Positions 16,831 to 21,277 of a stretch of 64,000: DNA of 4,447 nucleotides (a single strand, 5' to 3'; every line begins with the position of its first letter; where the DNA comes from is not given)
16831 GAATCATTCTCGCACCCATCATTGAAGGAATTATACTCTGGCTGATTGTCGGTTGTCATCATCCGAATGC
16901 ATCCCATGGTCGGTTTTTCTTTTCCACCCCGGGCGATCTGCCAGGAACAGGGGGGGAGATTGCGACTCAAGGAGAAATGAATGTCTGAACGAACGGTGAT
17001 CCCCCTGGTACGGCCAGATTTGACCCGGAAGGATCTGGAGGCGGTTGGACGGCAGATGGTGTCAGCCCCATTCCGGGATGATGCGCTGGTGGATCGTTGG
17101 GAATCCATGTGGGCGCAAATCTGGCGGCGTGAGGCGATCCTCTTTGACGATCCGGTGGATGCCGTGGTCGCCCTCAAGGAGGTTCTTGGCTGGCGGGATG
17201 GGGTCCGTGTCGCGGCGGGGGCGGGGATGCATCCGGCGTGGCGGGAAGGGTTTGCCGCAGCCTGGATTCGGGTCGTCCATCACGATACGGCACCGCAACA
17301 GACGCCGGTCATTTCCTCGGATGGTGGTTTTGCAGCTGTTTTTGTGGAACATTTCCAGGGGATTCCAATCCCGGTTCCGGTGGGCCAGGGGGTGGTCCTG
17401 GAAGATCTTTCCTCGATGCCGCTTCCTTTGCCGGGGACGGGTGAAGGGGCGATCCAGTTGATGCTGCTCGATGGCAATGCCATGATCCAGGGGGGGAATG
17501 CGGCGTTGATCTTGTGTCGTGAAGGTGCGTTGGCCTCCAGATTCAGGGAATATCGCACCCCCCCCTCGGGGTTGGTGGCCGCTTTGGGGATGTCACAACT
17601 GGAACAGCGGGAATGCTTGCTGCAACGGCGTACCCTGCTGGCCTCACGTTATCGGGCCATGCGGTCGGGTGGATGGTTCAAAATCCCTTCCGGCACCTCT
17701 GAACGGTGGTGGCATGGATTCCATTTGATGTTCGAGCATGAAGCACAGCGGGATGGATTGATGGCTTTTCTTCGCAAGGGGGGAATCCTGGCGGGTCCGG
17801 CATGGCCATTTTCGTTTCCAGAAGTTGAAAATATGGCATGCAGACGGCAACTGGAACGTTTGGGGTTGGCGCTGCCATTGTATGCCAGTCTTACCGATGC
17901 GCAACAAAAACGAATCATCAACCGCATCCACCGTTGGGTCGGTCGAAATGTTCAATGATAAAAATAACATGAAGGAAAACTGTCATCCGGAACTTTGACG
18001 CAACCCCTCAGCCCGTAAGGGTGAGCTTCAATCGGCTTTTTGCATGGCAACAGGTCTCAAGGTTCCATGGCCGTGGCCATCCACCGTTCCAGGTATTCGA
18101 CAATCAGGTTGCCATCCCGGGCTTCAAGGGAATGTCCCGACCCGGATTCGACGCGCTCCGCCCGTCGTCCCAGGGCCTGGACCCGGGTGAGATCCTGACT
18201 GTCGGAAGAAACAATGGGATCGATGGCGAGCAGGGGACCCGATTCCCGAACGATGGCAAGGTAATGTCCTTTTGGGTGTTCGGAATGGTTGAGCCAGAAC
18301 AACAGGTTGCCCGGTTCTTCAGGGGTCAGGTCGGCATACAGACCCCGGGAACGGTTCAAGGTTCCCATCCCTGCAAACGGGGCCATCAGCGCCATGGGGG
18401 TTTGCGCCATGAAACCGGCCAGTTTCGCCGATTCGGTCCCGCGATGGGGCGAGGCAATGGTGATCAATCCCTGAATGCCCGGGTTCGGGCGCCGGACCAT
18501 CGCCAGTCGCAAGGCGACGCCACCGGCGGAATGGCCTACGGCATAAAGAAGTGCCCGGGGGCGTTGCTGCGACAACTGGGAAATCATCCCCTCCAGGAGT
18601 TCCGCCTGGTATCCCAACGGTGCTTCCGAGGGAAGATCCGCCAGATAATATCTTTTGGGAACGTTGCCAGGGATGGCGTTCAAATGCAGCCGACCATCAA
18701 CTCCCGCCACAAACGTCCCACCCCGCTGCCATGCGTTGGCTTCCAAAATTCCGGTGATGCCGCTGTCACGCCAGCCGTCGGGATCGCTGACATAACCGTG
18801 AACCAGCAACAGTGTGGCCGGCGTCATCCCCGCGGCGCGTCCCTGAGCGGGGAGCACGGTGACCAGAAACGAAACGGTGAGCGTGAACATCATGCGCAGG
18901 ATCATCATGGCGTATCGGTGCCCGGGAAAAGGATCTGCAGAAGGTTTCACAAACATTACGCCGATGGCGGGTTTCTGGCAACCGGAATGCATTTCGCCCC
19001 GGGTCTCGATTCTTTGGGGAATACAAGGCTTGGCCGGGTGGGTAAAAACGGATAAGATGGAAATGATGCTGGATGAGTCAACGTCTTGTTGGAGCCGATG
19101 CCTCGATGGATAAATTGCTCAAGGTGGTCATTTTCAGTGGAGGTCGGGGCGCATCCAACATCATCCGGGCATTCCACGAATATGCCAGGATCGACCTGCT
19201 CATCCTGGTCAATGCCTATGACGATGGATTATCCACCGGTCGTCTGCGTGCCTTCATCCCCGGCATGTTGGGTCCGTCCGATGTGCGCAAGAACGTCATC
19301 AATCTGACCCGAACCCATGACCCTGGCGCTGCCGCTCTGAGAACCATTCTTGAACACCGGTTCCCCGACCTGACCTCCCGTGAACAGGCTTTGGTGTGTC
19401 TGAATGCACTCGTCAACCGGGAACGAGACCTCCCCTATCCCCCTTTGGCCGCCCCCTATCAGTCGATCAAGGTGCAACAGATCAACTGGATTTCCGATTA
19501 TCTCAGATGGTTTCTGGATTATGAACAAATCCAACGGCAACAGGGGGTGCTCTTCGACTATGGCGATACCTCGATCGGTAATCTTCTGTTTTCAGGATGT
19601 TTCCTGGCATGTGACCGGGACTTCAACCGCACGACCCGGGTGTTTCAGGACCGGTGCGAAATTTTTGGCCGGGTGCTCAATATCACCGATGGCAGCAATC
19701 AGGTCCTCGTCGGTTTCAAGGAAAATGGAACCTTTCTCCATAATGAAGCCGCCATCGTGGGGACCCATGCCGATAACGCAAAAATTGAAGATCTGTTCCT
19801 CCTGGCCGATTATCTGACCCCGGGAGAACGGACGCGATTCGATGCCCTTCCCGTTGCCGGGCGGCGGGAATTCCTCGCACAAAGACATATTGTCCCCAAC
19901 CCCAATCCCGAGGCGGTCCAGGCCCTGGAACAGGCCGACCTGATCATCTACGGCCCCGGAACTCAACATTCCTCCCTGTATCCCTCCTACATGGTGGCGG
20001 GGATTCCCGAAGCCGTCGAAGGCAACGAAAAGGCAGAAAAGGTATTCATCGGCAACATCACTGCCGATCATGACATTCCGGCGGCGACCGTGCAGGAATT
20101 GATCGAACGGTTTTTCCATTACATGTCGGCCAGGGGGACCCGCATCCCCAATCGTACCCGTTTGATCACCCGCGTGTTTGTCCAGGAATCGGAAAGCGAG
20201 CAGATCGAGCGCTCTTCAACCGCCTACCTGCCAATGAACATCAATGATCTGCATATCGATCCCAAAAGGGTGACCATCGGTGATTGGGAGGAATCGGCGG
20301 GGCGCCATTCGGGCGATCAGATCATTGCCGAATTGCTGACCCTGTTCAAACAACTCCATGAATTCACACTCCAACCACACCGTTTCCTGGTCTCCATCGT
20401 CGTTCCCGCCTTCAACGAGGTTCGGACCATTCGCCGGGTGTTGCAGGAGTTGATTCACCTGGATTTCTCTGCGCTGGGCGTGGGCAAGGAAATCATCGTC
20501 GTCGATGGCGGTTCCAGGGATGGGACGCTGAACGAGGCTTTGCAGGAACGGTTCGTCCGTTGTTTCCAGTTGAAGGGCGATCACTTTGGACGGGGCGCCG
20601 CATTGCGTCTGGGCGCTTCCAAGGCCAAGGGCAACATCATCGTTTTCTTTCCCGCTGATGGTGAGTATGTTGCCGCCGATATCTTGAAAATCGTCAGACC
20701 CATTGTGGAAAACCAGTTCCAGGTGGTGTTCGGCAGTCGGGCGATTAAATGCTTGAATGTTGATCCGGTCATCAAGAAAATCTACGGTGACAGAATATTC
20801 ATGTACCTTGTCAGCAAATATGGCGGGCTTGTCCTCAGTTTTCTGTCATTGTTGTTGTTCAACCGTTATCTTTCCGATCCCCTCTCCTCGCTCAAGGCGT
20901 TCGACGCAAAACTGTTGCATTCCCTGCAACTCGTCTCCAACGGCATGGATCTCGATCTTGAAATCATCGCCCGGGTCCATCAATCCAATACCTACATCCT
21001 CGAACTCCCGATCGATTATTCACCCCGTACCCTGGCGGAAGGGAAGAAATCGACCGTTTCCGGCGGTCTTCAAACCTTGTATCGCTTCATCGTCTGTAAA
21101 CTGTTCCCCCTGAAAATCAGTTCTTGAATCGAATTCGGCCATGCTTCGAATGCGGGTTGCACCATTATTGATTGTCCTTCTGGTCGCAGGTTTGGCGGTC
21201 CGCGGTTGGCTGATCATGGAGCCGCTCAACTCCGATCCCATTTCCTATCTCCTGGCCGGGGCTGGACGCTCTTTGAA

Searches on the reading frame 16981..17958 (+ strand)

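Call 10: search_protein_families(library=pfam, proteins=[window:16981-17958:+], max_evalue=0.01)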
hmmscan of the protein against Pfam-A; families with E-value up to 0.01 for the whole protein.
window:16981-17958:+ (325 aa): 1 family
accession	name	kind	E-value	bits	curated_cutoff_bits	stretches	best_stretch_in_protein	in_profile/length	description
PF01041.23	DegT_DnrJ_EryC1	-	4e-06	26.7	19.8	1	198-316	225-359/360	DegT/DnrJ/EryC1/StrS aminotransferase family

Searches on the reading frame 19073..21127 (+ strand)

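Call 10: search_protein_families(library=pfam, proteins=[window:19073-21127:+], max_evalue=0.01)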
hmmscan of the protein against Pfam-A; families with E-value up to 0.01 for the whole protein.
window:19073-21127:+ (684 aa): 3 families
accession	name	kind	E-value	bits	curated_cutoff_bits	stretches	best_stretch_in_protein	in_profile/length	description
PF01933.23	CofD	-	2.5e-30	106.1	30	1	18-380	1-261/290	2-phospho-L-lactate transferase CofD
PF00535.33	Glycos_transf_2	-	5.7e-19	69.1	23.3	1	441-563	1-122/168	Glycosyl transferase family 2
PF10111.15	Glyco_tranf_2_2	-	0.0013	18.8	27.3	1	469-539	27-100/276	Glycosyltransferase like family 2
